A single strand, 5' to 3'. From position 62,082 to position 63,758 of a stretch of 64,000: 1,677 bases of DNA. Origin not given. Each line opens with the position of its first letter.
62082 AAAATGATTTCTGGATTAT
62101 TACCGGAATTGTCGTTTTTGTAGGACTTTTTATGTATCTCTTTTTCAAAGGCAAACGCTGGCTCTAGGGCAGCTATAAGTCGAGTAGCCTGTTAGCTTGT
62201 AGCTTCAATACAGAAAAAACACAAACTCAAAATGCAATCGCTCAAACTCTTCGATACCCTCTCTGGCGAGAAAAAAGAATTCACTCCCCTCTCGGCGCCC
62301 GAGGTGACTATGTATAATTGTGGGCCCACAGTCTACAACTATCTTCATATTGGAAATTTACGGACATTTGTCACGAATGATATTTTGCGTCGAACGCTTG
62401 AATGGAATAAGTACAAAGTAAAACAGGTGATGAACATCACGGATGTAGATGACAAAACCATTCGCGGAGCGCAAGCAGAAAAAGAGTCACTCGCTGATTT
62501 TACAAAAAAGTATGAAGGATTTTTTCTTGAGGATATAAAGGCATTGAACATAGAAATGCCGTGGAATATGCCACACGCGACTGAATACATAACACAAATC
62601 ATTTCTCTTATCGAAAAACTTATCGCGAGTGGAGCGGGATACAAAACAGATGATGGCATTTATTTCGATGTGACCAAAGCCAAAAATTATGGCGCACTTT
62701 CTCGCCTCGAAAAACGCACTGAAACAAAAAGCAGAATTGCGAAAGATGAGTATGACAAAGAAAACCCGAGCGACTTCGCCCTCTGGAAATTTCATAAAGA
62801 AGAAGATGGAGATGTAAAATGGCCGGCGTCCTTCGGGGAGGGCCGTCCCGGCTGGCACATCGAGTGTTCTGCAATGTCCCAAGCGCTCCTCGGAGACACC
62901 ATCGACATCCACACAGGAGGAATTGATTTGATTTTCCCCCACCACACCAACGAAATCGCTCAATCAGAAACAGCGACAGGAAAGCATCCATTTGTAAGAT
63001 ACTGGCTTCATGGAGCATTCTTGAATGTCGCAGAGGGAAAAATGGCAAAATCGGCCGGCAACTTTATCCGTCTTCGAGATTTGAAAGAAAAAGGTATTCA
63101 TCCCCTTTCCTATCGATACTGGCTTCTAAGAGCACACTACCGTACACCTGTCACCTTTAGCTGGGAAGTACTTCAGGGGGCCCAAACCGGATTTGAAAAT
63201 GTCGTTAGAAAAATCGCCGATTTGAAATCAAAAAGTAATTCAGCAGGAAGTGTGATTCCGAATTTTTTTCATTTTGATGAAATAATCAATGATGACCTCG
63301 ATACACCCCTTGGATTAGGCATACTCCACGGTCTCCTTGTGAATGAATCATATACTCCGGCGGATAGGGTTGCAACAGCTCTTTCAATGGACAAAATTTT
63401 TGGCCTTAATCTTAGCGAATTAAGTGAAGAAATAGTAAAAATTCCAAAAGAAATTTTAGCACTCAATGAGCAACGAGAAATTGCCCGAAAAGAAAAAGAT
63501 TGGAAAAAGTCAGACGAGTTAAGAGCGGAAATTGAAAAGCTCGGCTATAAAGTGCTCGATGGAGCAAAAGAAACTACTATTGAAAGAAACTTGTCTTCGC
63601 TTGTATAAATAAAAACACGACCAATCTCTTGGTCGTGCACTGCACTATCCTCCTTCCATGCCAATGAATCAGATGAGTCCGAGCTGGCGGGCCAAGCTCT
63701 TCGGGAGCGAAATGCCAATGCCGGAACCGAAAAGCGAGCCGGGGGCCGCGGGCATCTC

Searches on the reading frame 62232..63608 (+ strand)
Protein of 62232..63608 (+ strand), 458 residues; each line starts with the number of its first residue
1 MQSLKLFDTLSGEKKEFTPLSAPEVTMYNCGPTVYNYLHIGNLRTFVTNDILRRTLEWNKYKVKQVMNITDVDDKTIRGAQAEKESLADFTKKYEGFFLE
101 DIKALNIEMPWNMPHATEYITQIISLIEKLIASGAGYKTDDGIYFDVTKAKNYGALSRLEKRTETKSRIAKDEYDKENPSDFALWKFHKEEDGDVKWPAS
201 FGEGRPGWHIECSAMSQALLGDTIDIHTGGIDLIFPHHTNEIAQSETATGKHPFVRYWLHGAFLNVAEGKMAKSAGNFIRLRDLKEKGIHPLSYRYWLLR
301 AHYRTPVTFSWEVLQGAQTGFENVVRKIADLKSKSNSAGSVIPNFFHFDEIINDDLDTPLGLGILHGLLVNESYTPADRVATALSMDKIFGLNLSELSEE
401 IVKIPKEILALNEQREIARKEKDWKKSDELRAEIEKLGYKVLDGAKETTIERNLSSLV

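Call 28: search_protein_families(library=ncbifam, max_evalue=1e-10, proteins=[window:62232-63608:+])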
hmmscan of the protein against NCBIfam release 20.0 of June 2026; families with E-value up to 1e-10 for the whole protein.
window:62232-63608:+ (458 aa): 4 families
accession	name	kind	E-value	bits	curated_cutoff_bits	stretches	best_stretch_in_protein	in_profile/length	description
TIGR00435.1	cysS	equivalog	2e-124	416.2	340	1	4-452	1-465/466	cysteine--tRNA ligase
NF011108.0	PRK14536.1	equivalog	1.4e-117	393.5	780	1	3-452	2-489/490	cysteine--tRNA ligase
NF011107.0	PRK14534.1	equivalog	3.6e-80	270.3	744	1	4-452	3-480/481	cysteine--tRNA ligase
TIGR03447.1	mycothiol_MshC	equivalog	4.1e-73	246.6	485.1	1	2-369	16-382/411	cysteine--1-D-myo-inosityl 2-amino-2-deoxy-alpha-D-glucopyranoside ligase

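Call 76: find_encoding_contigs(protein=window:62232-63605:+, flank=10000, max_places=3)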
Protein window:62232-63605:+ (458 aa): no gene with exactly this product is on record in the collection.
